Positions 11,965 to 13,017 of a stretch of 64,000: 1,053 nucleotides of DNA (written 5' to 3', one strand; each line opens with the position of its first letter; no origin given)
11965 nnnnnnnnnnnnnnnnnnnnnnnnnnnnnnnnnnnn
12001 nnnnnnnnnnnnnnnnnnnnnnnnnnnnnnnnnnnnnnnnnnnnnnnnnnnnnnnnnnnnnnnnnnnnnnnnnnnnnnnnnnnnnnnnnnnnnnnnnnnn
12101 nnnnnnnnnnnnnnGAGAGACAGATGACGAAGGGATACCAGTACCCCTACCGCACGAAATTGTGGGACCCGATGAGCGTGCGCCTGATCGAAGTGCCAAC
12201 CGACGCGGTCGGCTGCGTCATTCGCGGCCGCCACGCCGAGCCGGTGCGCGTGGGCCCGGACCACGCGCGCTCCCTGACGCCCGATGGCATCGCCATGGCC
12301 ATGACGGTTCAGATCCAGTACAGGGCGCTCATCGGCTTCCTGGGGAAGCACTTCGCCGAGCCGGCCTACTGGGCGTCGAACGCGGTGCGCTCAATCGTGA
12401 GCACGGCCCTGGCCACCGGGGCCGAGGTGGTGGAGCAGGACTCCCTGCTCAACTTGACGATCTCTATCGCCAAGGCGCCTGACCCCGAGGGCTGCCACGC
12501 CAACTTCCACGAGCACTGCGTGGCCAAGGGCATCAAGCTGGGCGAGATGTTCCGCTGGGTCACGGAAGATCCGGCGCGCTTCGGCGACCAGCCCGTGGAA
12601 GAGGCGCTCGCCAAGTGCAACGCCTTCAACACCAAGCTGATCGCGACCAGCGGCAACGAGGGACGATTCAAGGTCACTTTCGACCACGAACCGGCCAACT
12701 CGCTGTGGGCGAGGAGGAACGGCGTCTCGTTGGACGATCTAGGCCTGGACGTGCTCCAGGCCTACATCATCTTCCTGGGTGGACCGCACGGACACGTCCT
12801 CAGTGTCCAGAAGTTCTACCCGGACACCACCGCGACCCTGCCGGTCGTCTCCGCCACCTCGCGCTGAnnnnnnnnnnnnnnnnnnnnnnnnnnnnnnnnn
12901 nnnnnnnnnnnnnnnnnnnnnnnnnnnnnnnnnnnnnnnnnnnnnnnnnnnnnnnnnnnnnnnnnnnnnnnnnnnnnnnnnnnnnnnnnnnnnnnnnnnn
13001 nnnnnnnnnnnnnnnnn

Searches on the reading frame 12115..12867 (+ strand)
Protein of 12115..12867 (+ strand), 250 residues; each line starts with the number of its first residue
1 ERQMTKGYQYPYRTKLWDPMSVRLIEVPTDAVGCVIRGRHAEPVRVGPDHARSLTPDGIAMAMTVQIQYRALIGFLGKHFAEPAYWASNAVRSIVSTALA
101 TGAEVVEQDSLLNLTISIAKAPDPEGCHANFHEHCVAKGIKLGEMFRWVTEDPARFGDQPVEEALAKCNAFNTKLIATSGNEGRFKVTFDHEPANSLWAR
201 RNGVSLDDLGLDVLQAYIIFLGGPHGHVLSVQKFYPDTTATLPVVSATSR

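Call 57: search_dna_similar(query=window:12115-12867:+, collection=phages, mode=protein, max_evalue=0.01)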
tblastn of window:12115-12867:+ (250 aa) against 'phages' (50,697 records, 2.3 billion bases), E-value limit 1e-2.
No match.

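Call 64: search_protein_families(library=phrogs, proteins=[window:12115-12867:+], max_evalue=1)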
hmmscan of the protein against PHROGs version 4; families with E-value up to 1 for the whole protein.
window:12115-12867:+ (250 aa): 1 family
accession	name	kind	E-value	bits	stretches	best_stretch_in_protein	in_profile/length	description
phrog_10686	-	unknown function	0.43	12.1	1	58-91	24-56/95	-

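Call 65: search_protein_families(library=padloc, proteins=[window:12115-12867:+], max_evalue=1)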
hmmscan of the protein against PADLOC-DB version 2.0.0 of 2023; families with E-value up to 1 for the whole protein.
window:12115-12867:+ (250 aa): 0 families

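Call 66: search_protein_families(library=ncbifam, proteins=[window:12115-12867:+], max_evalue=1)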
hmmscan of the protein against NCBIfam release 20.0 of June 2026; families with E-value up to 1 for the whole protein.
window:12115-12867:+ (250 aa): 1 family
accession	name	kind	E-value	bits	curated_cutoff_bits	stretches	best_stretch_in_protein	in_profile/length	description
NF041558.1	NosP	equivalog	0.19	10.8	450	1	171-239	201-271/368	nitric oxide-sensing protein NosP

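Call 80: search_solved_structures(query=window:12115-12867:+, max_evalue=1)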
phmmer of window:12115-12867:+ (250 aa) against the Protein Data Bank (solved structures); distinct sequences matched with E-value up to 1: 43.
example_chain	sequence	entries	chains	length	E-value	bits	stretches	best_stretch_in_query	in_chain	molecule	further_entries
8pjw_A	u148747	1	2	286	3.7e-05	26.3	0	207-247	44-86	SAKe6FE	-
7kzb_H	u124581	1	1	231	0.044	16.3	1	134-210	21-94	Fab heavy chain of CR3014-C8 antibody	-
7ls9_H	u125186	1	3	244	0.067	15.7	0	134-210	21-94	1-57 Fab heavy chain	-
4iqk_A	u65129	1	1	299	0.11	14.9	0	207-246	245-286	Kelch-like ECH-associated protein 1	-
7k2l_A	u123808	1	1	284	0.13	14.7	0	207-246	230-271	Kelch-like ECH-associated protein 1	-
7k2l_B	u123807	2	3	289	0.14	14.7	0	207-246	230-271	Kelch-like ECH-associated protein 1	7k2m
6uf0_A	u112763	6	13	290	0.14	14.6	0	207-246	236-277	Kelch-like ECH-associated protein 1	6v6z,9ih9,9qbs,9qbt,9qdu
7k28_A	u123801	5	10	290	0.14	14.6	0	207-246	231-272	Kelch-like ECH-associated protein 1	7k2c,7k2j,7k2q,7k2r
6sp1_A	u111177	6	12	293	0.14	14.6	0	207-246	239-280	Kelch-like ECH-associated protein 1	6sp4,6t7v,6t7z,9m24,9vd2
6z6a_A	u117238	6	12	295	0.15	14.6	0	207-246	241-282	Kelch-like ECH-associated protein 1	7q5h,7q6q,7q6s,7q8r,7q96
7k29_A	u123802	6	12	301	0.15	14.5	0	207-246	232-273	Kelch-like ECH-associated protein 1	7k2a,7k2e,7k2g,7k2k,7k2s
7k2b_A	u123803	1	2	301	0.15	14.5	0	207-246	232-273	Kelch-like ECH-associated protein 1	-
3zgc_A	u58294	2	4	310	0.16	14.4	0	207-246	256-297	KELCH-LIKE ECH-ASSOCIATED PROTEIN 1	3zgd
1zgk_A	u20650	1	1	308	0.17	14.4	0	208-246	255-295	Kelch-like ECH-associated protein 1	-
9r1i_A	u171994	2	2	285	0.18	14.3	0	208-246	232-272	Kelch-like ECH-associated protein 1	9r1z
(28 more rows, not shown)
